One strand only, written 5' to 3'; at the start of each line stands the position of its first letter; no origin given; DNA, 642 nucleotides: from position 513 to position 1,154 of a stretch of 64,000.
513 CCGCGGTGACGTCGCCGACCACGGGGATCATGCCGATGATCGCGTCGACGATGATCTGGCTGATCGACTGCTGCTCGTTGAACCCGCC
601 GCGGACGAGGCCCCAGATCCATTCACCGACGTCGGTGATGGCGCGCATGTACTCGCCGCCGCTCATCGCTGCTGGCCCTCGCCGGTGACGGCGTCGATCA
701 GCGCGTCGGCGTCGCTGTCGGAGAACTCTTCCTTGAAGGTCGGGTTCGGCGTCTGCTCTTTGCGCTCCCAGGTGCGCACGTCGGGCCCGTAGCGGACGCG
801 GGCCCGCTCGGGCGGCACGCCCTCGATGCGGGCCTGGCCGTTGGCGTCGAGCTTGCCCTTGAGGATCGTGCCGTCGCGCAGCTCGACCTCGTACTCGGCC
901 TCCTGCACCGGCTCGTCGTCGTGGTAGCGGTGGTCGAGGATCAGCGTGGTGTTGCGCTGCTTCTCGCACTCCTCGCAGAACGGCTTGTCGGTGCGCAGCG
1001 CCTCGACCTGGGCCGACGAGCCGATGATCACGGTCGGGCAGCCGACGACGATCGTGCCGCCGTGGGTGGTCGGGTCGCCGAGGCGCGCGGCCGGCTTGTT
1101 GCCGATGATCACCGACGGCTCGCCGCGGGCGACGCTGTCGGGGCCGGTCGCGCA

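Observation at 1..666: Putative T6SS cargo protein with two glycine-zipper helices and no recognisable toxin domain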

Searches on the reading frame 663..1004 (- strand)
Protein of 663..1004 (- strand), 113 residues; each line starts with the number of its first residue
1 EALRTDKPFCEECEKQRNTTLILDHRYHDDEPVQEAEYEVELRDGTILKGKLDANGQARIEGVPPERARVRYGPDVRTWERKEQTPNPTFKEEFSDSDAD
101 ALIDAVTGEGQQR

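Call 52: search_solved_structures(query=A6, max_evalue=10, show_alignments=3)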
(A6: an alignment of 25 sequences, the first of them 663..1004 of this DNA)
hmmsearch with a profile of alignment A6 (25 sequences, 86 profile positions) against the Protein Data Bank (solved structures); distinct sequences matched with E-value up to 10: 16.
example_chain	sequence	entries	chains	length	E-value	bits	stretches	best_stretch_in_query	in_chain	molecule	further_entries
7dm0_A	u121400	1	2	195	2.2e-05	27.9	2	21-47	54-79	Biofilm-associated surface protein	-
3rkp_A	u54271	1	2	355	0.0031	21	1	24-70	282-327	Collagen adhesion protein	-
3kpt_A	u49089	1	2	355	0.0031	21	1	24-70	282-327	Collagen adhesion protein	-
10ps_A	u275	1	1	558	0.02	18.4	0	11-55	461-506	Serine-aspartate repeat-containing protein D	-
6h56_A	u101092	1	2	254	0.05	17.1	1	15-43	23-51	Effector domain of Pseudomonas aeruginosa VgrG2b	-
4wi0_B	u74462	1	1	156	0.054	17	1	13-54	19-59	Cellulosomal scaffoldin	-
3txa_A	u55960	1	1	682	0.084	16.4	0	21-69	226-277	Cell wall surface anchor family protein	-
4u3s_B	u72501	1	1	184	0.086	16.4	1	13-54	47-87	Cellulosomal scaffoldin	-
6m3a_A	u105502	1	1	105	0.15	15.6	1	21-47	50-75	Biofilm-associated surface protein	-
5k39_B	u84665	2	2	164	0.54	13.8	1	27-70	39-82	Dockerin module from a protein of unknown function | Ig domain protein group 2 domain protein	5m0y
2n3s_A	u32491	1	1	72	0.55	13.8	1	14-56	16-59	Translation initiation factor IF-1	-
7paj_9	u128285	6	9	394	1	12.9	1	30-77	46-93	Elongation factor Tu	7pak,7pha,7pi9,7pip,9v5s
1mj1_A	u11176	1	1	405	1.2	12.7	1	31-77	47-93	Elongation Factor Tu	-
1mzu_A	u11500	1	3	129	1.3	12.6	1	29-65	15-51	PPR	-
6sjl_A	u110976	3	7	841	1.5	12.4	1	17-56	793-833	Putative type VI secretion protein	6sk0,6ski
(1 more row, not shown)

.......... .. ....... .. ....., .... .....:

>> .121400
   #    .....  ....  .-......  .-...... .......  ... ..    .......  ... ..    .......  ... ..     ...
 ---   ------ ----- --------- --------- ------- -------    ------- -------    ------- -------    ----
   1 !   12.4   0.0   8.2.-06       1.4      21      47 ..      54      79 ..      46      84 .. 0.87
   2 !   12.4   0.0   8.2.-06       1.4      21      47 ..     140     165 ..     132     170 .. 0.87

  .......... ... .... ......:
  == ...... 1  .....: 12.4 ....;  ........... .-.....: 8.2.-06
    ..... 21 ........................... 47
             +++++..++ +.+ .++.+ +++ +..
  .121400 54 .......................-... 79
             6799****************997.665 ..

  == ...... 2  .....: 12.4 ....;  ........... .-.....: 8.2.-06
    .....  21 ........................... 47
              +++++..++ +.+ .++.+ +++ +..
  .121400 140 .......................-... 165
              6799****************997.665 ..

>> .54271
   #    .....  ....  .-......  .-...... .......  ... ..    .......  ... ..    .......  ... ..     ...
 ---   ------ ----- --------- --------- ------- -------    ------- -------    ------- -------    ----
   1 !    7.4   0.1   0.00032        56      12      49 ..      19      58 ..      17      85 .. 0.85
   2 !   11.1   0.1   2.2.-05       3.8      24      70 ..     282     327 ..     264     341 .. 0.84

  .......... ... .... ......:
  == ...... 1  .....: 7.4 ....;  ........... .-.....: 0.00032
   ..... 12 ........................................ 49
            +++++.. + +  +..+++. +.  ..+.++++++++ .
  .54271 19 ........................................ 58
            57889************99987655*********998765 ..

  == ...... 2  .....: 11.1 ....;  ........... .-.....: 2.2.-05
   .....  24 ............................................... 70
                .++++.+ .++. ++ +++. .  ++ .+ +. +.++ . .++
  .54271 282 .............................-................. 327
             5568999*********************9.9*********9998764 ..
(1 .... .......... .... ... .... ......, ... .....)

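Call 53: search_protein_families(library=pfam, alignment_id=A6, max_evalue=1)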
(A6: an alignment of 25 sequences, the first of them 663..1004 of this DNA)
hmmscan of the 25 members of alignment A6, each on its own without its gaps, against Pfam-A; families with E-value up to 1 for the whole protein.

A. member 1, window:663-1004:- (113 aa): 3 families
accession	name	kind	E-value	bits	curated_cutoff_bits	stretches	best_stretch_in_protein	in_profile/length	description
PF09596.15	MamL-1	-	0.033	14.8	25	1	5-30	28-53/58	MamL-1 domain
PF03413.25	PepSY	-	0.11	13.3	24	0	67-109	10-55/60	Peptidase propeptide and YPEB domain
PF13620.12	CarboxypepD_reg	-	0.13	13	32.3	1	30-72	11-54/82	Carboxypeptidase regulatory-like domain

B. families by the number of members that match (of 25 scanned): 14 families
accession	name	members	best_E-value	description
PF13620.12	CarboxypepD_reg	13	4.5e-05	Carboxypeptidase regulatory-like domain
PF17802.7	SpaA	6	0.0011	Prealbumin-like fold domain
PF09596.15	MamL-1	1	0.033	MamL-1 domain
PF07504.19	FTP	1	0.034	Fungalysin/Thermolysin Propeptide Motif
PF23390.1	Beta-prop_WDR35_2nd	1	0.061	WDR35 second beta-propeller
PF13833.12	EF-hand_8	1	0.091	EF-hand domain pair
PF03413.25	PepSY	1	0.11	Peptidase propeptide and YPEB domain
PF22579.2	Cbm74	1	0.14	Carbohydrate binding module-like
PF16640.11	Big_3_5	1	0.15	Bacterial Ig-like domain (group 3)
PF25248.1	Ig_CFAP65_8th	1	0.16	CFAP65, eight Ig-like domain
PF15631.11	Imm-NTF2-2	1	0.18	NTF2 fold immunity protein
PF13715.12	CarbopepD_reg_2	1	0.2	CarboxypepD_reg-like domain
PF20248.3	DUF6603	1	0.25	Family of unknown function (DUF6603)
PF11880.13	DUF3400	1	0.25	Domain of unknown function (DUF3400)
